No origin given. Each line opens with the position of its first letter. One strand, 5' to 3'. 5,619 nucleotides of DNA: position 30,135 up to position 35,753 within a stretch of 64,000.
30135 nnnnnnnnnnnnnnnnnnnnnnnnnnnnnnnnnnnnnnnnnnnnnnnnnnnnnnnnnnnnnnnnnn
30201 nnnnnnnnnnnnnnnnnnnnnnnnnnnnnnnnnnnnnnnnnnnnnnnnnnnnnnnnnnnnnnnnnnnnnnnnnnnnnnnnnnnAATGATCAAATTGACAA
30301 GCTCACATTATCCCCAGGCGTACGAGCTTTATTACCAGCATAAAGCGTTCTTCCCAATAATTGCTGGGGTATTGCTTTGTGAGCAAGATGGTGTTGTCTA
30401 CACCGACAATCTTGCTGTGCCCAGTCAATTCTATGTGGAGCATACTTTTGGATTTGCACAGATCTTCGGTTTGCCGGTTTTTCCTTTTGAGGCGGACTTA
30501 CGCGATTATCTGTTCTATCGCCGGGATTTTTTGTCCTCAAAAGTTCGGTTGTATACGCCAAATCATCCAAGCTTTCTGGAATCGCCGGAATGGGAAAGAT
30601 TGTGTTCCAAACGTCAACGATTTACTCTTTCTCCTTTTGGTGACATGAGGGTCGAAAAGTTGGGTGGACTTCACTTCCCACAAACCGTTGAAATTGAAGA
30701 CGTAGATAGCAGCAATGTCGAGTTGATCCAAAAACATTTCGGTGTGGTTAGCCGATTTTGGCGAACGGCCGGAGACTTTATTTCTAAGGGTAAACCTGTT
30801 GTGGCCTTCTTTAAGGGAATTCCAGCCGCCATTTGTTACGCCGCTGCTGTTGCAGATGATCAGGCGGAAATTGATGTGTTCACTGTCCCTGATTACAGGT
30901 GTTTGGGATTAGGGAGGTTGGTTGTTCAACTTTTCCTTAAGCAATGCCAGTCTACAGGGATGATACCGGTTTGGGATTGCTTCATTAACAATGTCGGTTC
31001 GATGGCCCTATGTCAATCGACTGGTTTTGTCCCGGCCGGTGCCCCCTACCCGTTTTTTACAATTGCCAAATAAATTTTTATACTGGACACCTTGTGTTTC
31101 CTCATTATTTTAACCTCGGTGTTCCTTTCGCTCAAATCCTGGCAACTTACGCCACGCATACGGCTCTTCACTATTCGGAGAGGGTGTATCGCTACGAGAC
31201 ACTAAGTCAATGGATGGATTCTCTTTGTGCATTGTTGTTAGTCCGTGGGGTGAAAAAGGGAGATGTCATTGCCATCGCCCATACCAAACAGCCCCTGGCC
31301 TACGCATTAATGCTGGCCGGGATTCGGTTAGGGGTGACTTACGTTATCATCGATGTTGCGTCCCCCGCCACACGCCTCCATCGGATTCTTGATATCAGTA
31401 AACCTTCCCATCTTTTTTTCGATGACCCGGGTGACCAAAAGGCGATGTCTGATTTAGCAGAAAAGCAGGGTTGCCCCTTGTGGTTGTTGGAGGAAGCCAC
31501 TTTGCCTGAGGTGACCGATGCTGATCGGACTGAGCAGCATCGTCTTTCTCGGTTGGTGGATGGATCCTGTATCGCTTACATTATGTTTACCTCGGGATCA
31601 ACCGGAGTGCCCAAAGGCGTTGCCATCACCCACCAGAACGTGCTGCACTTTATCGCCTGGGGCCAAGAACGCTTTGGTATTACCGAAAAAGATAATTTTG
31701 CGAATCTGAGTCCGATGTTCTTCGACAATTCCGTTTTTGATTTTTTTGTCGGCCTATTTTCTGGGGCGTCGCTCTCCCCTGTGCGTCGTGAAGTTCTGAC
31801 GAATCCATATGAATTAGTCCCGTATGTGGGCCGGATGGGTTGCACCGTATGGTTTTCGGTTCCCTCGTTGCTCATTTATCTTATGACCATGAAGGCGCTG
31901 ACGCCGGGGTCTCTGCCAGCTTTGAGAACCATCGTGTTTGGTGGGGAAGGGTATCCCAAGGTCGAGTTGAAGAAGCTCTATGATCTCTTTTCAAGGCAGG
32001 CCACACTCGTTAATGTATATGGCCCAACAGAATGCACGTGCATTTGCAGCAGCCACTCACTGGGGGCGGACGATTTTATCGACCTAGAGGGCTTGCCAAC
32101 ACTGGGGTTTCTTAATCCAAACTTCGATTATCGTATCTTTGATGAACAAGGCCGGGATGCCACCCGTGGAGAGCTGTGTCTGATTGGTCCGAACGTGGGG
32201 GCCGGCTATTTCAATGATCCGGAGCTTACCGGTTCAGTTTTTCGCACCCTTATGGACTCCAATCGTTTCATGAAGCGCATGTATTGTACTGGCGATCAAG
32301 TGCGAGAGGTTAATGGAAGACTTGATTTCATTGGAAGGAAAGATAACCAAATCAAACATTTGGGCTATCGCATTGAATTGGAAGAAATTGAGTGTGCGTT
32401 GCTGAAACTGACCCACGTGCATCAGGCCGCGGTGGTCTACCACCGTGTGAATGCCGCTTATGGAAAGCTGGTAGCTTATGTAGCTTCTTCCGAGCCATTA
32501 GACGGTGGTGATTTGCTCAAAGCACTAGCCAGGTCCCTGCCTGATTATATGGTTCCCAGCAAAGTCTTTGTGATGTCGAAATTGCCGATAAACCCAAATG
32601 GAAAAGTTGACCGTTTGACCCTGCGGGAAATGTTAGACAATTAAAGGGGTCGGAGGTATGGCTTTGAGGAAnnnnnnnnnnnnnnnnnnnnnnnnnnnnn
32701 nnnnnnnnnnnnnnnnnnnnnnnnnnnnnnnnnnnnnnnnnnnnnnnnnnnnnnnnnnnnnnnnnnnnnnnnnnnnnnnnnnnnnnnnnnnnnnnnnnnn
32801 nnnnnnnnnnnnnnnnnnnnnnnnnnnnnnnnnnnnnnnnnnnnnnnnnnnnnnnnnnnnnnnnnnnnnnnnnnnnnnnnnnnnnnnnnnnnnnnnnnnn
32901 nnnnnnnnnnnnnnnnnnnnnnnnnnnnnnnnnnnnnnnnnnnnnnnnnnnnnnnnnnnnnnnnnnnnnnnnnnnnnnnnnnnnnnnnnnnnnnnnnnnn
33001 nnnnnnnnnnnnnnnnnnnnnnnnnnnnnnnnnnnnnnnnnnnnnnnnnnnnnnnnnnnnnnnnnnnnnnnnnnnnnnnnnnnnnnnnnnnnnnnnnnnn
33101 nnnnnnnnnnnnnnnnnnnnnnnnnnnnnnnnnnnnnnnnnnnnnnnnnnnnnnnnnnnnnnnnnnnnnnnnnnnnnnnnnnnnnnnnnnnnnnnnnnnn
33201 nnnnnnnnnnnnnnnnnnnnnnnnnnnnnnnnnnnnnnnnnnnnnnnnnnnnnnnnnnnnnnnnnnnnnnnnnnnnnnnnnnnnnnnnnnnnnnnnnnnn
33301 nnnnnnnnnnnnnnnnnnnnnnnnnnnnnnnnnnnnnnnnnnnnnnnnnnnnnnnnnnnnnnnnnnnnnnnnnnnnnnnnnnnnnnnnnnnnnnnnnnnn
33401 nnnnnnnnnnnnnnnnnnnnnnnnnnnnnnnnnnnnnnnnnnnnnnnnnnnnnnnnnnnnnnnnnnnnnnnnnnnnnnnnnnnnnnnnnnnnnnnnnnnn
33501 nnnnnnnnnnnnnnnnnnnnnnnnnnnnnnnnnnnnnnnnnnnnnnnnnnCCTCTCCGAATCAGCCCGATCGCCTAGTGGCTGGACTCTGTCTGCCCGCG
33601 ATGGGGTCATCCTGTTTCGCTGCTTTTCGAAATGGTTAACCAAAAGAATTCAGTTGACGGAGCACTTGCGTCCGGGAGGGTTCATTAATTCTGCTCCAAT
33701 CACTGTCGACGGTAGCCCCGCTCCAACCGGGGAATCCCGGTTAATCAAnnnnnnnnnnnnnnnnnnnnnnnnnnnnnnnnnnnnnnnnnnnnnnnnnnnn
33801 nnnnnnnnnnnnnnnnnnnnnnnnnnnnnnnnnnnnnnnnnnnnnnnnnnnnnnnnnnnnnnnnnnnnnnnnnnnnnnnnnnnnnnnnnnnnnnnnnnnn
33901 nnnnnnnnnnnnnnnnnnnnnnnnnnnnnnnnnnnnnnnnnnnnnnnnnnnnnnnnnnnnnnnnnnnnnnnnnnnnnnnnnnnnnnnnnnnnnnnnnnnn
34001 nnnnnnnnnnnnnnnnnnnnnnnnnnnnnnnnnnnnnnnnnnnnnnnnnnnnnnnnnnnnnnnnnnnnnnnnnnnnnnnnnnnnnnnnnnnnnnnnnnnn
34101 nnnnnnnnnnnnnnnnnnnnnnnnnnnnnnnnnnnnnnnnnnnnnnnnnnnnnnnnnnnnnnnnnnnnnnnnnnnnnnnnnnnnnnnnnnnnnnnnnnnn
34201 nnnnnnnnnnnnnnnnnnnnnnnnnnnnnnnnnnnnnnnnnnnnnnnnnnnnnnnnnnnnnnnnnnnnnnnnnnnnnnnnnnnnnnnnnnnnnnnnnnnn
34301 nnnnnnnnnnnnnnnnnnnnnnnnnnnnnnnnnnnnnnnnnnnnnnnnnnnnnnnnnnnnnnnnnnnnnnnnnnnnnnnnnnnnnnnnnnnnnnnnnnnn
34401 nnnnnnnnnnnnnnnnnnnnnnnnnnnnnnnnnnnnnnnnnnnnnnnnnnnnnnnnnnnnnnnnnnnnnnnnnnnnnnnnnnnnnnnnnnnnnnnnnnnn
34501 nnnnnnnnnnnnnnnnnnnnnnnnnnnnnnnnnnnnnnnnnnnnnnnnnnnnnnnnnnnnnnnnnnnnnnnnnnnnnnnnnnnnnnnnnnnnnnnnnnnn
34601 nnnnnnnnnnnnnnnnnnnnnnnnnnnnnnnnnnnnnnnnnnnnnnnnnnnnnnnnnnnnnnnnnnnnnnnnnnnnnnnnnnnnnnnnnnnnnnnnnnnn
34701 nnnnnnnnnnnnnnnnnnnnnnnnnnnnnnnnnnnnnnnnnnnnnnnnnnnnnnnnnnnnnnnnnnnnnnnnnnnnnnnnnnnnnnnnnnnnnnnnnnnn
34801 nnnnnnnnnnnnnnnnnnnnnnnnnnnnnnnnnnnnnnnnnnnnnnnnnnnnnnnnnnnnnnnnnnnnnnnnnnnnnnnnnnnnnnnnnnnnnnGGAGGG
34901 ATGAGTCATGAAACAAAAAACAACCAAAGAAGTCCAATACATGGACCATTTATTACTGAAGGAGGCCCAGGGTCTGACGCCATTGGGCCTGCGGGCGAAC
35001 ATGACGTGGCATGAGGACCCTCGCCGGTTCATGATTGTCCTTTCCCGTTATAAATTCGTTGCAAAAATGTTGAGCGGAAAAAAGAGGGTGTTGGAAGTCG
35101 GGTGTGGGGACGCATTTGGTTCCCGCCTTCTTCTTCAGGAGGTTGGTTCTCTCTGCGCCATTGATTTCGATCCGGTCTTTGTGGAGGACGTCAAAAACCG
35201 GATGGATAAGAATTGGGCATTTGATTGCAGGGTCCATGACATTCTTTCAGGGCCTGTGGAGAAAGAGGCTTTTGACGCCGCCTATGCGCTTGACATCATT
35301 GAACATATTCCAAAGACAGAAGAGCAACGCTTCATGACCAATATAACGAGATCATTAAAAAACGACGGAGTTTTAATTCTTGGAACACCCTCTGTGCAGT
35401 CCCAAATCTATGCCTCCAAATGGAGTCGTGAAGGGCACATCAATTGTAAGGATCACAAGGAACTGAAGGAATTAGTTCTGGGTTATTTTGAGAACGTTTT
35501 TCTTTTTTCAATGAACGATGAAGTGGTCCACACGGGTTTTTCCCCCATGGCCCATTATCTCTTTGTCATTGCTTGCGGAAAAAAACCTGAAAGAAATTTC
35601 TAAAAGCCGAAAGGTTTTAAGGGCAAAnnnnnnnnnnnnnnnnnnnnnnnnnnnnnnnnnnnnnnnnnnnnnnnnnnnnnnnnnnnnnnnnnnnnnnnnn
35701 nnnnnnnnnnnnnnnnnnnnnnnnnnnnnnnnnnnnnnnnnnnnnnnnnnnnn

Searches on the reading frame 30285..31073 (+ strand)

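Call 53: search_protein_families(library=pfam, proteins=[window:30285-31073:+], max_evalue=0.0001)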
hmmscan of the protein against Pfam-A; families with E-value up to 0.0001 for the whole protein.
window:30285-31073:+ (262 aa): 2 families
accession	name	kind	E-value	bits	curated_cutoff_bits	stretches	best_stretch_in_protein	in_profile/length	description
PF12746.13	GNAT_acetyltran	-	2.4e-17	63.9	26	1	32-249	17-235/243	GNAT acetyltransferase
PF00583.31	Acetyltransf_1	-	2.3e-06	28.3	20.7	1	170-248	34-116/116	Acetyltransferase (GNAT) family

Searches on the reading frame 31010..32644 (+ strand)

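Call 53: search_protein_families(library=pfam, proteins=[window:31010-32644:+], max_evalue=0.0001)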
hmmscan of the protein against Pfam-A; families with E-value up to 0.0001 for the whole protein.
window:31010-32644:+ (544 aa): 2 families
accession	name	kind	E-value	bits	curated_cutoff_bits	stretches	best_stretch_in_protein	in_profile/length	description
PF00501.34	AMP-binding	-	3.3e-66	224.1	29.9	1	44-401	5-384/384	AMP-binding enzyme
PF13193.12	AMP-binding_C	-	1.7e-07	32.5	24.5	1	459-532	1-76/76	AMP-binding enzyme C-terminal domain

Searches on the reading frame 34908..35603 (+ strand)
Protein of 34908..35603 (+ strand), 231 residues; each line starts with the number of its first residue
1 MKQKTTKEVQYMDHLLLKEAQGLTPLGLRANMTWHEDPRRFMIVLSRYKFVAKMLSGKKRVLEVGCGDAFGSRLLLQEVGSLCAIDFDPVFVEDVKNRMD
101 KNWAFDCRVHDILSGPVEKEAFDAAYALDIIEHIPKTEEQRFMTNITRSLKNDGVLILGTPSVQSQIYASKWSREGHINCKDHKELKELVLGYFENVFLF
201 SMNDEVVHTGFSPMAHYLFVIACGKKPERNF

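Call 8: search_protein_families(library=ncbifam, proteins=[window:34908-35603:+], max_evalue=0.00001)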
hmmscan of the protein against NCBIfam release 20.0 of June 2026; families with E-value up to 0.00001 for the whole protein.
window:34908-35603:+ (231 aa): 4 families
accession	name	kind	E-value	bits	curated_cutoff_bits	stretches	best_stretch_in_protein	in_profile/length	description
TIGR01983.1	UbiG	equivalog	1.8e-07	30.7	102.95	1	58-160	50-153/228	bifunctional 2-polyprenyl-6-hydroxyphenol methylase/3-demethylubiquinol 3-O-methyltransferase UbiG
NF043040.1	corrin_prot_MT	hypoth_equivalog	3e-07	30.1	180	1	50-158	33-147/216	corrinoid protein-associated methyltransferase CpaM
TIGR02072.1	BioC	equivalog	1e-06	28.8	184.95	1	56-166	33-140/244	malonyl-ACP O-methyltransferase BioC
NF045825.1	FAmtase_mtf2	equivalog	3.5e-06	26.4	400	1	34-165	36-165/248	fatty-acid O-methyltransferase Mtf2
